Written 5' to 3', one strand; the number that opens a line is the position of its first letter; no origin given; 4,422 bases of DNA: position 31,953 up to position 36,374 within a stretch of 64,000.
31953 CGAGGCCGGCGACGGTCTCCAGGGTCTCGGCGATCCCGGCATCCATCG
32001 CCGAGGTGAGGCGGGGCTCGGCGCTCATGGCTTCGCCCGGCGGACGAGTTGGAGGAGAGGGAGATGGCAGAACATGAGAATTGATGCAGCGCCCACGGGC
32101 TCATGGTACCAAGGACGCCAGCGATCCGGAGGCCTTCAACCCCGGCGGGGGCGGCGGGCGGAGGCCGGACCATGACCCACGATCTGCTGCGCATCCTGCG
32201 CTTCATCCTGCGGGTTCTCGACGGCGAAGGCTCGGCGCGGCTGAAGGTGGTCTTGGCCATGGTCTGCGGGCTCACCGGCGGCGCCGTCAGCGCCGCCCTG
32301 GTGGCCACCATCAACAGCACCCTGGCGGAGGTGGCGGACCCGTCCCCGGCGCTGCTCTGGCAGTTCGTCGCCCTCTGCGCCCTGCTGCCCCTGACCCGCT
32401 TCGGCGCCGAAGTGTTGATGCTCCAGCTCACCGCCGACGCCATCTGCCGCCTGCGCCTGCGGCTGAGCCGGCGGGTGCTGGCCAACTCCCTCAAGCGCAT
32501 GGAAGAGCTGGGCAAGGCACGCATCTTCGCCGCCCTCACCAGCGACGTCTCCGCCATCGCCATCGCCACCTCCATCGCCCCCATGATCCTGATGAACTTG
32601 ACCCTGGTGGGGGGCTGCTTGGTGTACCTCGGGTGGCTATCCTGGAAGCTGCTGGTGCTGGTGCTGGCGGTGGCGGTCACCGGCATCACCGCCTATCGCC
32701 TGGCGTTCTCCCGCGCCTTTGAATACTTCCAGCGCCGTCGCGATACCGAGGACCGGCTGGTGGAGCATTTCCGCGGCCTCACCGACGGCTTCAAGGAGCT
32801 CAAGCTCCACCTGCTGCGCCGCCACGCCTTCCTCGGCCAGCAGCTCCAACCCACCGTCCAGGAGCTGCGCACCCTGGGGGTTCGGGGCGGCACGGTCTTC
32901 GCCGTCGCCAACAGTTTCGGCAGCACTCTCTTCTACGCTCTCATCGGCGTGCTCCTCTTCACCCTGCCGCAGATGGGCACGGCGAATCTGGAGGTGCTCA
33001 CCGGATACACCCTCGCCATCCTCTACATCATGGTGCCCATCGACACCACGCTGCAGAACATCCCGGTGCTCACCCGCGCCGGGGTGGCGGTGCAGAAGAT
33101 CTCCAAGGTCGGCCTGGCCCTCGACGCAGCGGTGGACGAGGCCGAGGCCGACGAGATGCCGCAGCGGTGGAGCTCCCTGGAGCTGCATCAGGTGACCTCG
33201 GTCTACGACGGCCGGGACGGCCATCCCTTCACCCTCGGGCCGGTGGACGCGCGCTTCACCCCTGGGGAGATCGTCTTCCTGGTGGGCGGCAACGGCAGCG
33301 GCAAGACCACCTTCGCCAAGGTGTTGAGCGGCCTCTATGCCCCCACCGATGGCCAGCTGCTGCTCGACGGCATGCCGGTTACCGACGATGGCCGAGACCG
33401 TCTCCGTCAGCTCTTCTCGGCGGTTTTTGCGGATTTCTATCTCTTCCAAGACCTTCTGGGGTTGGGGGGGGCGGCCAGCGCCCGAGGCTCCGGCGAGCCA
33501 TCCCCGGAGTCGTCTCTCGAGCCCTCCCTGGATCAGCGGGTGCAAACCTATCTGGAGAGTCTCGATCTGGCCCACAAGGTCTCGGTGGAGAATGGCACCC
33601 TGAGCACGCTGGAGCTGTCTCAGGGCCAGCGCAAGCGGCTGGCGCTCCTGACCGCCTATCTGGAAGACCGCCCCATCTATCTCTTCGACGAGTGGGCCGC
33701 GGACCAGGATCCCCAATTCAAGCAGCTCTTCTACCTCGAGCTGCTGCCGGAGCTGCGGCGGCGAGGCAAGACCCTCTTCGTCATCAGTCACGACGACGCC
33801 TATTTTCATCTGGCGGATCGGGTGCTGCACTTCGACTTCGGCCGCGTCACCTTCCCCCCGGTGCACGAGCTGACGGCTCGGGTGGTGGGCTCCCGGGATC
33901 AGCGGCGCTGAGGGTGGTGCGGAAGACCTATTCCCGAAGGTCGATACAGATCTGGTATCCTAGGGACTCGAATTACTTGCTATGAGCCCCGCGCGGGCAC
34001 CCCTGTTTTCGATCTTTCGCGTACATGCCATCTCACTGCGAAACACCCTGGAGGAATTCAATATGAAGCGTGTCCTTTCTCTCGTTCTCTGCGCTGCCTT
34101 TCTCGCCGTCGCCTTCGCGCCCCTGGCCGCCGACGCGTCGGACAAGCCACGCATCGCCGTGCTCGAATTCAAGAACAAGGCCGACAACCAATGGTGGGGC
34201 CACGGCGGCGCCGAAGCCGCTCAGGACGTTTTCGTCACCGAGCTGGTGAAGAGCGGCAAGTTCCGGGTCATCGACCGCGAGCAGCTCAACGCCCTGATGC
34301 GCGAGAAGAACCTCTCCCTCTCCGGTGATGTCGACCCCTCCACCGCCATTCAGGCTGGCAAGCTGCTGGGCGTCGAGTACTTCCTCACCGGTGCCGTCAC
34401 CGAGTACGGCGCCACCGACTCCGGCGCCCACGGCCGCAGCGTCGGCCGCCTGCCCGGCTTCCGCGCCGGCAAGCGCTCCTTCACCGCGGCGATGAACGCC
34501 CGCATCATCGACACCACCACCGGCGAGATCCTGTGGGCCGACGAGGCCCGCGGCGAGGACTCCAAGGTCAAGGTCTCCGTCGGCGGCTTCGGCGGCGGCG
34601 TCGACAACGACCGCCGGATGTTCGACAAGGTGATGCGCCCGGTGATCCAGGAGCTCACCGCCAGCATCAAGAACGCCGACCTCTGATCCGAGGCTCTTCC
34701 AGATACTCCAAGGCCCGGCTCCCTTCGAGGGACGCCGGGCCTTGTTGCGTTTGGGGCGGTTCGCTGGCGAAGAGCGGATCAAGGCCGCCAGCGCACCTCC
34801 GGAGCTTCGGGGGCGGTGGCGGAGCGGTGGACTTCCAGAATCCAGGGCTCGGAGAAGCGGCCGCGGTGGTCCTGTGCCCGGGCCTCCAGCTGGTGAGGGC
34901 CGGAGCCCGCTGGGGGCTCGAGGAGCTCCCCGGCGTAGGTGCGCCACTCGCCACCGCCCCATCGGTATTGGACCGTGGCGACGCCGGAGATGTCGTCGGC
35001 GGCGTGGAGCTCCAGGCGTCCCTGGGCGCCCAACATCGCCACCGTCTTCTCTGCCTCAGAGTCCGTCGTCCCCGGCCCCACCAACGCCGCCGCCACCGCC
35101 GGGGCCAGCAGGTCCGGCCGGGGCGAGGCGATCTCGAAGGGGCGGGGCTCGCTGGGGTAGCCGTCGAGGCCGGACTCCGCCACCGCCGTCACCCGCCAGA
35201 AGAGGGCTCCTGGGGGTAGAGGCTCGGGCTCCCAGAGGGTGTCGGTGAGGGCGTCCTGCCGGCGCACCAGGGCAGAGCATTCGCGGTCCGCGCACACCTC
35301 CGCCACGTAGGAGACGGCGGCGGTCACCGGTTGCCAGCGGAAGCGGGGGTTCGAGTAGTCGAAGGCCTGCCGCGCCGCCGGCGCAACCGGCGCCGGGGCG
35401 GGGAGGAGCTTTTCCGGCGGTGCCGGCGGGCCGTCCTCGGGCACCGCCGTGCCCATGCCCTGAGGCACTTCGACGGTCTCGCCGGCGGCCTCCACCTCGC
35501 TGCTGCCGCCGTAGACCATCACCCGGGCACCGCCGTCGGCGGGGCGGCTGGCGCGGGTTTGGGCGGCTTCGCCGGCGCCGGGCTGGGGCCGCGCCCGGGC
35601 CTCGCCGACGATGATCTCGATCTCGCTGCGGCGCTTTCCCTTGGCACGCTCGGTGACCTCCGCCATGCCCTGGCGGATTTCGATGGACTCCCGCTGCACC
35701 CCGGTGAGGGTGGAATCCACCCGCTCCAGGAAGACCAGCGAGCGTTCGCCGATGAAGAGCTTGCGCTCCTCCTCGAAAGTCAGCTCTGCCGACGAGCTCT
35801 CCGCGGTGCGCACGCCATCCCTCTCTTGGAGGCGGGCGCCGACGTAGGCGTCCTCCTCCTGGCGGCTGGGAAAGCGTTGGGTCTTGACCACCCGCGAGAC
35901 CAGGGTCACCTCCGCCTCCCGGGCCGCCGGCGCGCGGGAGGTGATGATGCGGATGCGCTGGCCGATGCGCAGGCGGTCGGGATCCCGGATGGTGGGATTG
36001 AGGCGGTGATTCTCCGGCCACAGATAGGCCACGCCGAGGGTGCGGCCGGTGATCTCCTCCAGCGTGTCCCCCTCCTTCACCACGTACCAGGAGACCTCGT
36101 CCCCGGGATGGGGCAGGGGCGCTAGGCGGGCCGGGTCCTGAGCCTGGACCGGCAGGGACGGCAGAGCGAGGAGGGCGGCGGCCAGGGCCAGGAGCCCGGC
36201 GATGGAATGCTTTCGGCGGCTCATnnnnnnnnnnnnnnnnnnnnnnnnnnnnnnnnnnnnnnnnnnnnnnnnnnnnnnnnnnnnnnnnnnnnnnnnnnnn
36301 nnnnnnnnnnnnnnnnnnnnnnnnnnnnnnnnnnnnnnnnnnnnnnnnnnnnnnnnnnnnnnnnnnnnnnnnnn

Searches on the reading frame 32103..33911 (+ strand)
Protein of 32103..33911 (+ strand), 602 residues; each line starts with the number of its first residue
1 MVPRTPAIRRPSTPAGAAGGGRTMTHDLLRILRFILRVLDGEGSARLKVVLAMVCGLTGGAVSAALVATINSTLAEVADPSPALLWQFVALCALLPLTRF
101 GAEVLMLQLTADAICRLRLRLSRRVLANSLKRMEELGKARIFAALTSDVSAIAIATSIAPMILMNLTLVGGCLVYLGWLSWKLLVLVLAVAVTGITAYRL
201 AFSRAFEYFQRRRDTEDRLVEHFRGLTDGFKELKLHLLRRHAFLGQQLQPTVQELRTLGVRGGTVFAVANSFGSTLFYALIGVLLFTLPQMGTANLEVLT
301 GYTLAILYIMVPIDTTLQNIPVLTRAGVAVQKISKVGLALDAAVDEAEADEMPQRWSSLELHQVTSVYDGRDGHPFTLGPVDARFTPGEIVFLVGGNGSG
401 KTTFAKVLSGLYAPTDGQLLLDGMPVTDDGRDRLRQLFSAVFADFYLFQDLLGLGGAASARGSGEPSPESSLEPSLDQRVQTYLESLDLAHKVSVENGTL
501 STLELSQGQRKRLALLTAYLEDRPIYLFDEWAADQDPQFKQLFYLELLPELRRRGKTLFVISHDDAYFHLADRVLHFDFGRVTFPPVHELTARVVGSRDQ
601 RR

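Call 25: search_protein_families(library=pfam, proteins=[window:32103-33911:+], max_evalue=0.00001)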
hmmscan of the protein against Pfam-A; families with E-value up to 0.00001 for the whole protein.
window:32103-33911:+ (602 aa): 4 families
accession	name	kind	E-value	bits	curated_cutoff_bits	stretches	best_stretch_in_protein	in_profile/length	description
PF00005.33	ABC_tran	-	3.5e-24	86.4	25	1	380-532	3-136/137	ABC transporter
PF13304.12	AAA_21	-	3.8e-07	30.9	27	0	499-565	232-300/304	AAA domain, putative AbiEii toxin, Type IV TA system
PF00664.28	ABC_membrane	-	3.9e-06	27.2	28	1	50-288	6-249/274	ABC transporter transmembrane region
PF02463.25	SMC_N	-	4.7e-06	26.6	40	0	501-576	133-210/220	RecF/RecN/SMC N terminal domain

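Call 57: search_protein_families(library=ncbifam, proteins=[window:32103-33911:+], max_evalue=0.00001)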
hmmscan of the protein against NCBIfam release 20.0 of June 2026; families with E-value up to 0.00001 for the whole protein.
window:32103-33911:+ (602 aa): 145 families (the best 25 are shown)
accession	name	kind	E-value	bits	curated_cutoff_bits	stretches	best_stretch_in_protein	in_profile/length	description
TIGR01194.1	cyc_pep_trnsptr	subfamily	2.1e-144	482.2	286.2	1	35-582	8-547/554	cyclic peptide export ABC transporter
NF007813.0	PRK10522.1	equivalog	1.7e-130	436.2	604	1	45-582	11-527/547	multidrug ABC transporter permease/ATP-binding protein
TIGR02203.1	MsbA_lipidA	equivalog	2.2e-38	132.1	602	1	47-583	14-547/572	lipid A export permease/ATP-binding protein MsbA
TIGR02857.1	CydD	equivalog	1.7e-29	103.2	435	1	338-576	299-528/529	thiol reductant ABC exporter subunit CydD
TIGR02204.1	MsbA_rel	hypoth_equivalog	1.6e-26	93.1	780.4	1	85-583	61-553/576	ABC transporter, permease/ATP-binding protein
TIGR03375.1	type_I_sec_LssB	subfamily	5.3e-26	91.1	693.1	1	346-583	453-680/696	type I secretion system permease/ATPase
TIGR02868.1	CydC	equivalog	6.8e-25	87.7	329.05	1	113-564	84-529/530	thiol reductant ABC exporter subunit CydC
NF008364.0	PRK11160.1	equivalog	3.4e-24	85.4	630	1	57-583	38-553/575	heme ABC transporter ATP-binding protein/permease CydC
NF008381.0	PRK11176.1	equivalog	4.8e-23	81.4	867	1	96-584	79-558/582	lipid A ABC transporter ATP-binding protein/permease MsbA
TIGR03796.1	NHLM_micro_ABC1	equivalog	1.2e-21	76.6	853.3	1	104-589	212-696/710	NHLP family bacteriocin export ABC transporter peptidase/permease/ATPase subunit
TIGR02673.1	FtsE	equivalog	4.5e-21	75.5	264.85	1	360-575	3-208/214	cell division ATP-binding protein FtsE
NF010178.0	PRK13657.1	equivalog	1.2e-20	73.5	733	1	268-582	244-547/588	glucan ABC transporter ATP-binding protein/ permease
NF045513.1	HepA_fam_ABC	equivalog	8.7e-20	70.7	725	1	102-582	111-586/610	heterocyst formation ABC transporter subunit HepA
TIGR04521.1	ECF_ATPase_2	equivalog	2.2e-18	66.4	330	1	362-584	4-225/279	energy-coupling factor transporter ATPase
TIGR04520.1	ECF_ATPase_1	equivalog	5e-18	65.5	315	1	360-443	2-84/269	energy-coupling factor transporter ATPase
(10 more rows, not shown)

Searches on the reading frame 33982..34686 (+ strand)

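Call 25: search_protein_families(library=pfam, proteins=[window:33982-34686:+], max_evalue=0.00001)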
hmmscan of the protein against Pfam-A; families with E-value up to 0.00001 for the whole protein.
window:33982-34686:+ (234 aa): 2 families
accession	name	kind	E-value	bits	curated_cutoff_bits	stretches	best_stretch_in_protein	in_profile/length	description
PF03783.19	CsgG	-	2.3e-31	109.2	20.8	1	51-204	5-163/210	Curli production assembly/transport component CsgG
PF13036.11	LpoB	-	2.4e-10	40.9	22.3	1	74-145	44-116/147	Peptidoglycan-synthase activator LpoB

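Call 57: search_protein_families(library=ncbifam, proteins=[window:33982-34686:+], max_evalue=0.00001)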
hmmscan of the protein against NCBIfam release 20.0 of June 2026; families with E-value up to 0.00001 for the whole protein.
window:33982-34686:+ (234 aa): 1 family
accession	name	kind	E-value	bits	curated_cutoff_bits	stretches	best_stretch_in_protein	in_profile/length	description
TIGR02722.1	lp_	equivalog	3.7e-12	46.6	110.55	1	78-189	88-185/189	penicillin-binding protein activator LpoB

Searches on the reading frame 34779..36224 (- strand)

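Call 25: search_protein_families(library=pfam, proteins=[window:34779-36224:-], max_evalue=0.00001)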
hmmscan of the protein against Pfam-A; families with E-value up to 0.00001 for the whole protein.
window:34779-36224:- (481 aa): 0 families

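Call 57: search_protein_families(library=ncbifam, proteins=[window:34779-36224:-], max_evalue=0.00001)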
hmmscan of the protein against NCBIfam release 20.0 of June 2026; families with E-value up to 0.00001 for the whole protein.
window:34779-36224:- (481 aa): 1 family
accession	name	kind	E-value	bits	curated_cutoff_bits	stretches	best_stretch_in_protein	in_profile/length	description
NF047446.1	barrel_OmpL47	domain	2.5e-08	34.2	40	1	404-455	7-56/68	OmpL47-type beta-barrel domain-containing protein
